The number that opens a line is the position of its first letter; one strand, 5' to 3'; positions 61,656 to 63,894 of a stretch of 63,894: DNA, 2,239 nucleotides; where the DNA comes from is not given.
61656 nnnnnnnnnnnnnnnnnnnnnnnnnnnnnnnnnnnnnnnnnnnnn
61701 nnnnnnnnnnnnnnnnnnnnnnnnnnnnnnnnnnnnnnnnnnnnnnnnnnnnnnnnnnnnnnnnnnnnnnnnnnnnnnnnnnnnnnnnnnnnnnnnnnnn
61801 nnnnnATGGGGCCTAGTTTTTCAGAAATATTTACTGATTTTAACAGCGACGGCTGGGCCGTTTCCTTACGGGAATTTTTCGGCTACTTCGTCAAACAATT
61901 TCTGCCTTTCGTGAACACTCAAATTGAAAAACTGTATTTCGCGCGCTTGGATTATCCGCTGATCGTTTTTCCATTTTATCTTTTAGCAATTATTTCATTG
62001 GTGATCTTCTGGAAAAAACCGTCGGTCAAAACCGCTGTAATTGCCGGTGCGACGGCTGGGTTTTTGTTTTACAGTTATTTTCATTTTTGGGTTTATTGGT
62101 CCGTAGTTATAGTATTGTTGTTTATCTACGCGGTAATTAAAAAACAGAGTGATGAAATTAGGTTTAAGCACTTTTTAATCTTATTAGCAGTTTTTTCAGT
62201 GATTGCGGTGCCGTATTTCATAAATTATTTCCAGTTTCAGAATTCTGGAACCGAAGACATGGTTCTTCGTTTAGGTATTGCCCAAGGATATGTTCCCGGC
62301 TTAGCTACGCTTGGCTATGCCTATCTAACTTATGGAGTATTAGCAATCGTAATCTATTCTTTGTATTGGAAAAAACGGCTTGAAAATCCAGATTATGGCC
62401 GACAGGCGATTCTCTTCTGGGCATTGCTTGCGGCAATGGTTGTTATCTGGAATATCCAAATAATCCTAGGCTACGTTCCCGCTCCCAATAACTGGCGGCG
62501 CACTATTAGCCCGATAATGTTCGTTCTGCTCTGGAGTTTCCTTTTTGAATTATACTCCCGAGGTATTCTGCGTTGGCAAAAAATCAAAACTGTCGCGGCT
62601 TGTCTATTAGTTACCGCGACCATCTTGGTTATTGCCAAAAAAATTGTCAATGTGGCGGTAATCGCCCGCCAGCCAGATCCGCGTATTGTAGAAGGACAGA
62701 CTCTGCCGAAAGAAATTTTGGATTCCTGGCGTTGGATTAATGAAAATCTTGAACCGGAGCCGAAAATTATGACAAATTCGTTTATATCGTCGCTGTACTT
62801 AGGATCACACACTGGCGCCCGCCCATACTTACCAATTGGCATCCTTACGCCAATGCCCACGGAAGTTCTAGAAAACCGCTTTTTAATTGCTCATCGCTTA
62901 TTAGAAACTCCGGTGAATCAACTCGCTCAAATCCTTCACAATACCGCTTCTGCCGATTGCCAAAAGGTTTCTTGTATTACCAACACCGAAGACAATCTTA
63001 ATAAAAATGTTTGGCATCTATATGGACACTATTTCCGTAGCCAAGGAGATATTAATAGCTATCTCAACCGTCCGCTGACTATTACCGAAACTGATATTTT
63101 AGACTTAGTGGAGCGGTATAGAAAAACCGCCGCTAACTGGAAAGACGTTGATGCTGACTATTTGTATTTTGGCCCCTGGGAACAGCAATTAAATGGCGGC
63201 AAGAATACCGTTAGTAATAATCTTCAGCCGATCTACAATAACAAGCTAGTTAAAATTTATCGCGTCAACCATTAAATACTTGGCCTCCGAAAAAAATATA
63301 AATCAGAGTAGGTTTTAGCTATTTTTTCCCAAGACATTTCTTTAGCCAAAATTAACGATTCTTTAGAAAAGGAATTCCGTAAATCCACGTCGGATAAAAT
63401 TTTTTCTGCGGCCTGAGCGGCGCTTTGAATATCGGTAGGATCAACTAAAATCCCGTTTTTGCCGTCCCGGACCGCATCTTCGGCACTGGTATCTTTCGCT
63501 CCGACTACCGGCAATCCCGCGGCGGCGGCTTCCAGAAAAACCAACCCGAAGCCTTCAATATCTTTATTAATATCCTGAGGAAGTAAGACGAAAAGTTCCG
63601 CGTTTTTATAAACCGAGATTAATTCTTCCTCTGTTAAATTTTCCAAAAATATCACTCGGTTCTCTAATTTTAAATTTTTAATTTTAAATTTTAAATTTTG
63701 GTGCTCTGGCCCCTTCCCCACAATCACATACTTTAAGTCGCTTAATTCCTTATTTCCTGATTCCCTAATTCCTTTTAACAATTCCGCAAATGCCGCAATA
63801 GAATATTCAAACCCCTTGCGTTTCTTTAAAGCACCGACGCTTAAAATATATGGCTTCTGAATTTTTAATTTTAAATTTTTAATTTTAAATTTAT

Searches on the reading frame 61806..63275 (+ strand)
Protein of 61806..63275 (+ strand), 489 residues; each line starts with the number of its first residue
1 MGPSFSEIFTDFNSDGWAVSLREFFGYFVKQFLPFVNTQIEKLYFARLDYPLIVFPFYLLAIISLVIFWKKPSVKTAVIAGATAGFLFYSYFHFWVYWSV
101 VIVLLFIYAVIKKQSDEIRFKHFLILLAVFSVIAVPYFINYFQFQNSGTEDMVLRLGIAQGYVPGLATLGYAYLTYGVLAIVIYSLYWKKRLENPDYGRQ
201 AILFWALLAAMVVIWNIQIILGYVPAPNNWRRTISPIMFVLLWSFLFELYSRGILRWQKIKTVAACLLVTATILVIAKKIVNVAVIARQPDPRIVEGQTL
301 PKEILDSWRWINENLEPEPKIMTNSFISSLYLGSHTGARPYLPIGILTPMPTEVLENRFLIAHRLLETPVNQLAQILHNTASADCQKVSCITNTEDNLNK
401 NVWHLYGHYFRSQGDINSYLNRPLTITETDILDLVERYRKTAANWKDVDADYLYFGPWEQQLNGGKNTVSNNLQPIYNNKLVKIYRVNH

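Call 4: search_protein_families(library=pfam, proteins=[window:61806-63275:+], max_evalue=1)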
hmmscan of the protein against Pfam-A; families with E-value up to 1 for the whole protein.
window:61806-63275:+ (489 aa): 2 families
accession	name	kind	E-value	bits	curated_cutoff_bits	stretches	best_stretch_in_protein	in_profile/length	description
PF16079.10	Phage_holin_5_2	-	0.03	15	29.2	1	101-170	1-68/76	Phage holin family Hol44, in holin superfamily V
PF01757.29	Acyl_transf_3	-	0.27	10.7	31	1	27-263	57-272/326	Acyltransferase domain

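Call 5: search_protein_families(library=ncbifam, proteins=[window:61806-63275:+], max_evalue=1)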
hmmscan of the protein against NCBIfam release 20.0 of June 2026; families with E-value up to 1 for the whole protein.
window:61806-63275:+ (489 aa): 0 families

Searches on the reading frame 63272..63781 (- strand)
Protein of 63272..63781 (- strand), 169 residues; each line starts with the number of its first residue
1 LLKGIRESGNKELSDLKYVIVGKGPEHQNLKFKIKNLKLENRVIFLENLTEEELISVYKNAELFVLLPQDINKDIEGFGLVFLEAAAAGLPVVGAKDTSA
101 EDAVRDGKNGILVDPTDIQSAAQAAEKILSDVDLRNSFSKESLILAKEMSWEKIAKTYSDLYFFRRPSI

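Call 43: search_protein_families(library=pfam, proteins=[window:63272-63781:-], max_evalue=0.001)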
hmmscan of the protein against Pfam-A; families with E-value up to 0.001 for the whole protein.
window:63272-63781:- (169 aa): 3 families
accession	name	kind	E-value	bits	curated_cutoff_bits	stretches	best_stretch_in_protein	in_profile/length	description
PF00534.26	Glycos_transf_1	-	5.7e-33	114.3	26.4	1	11-141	43-168/172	Glycosyl transferases group 1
PF13692.12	Glyco_trans_1_4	-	8.1e-24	84.9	27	1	12-131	31-142/142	Glycosyl transferases group 1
PF13524.12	Glyco_trans_1_2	-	0.00016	22.1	25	1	12-153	11-137/144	Glycosyl transferase-like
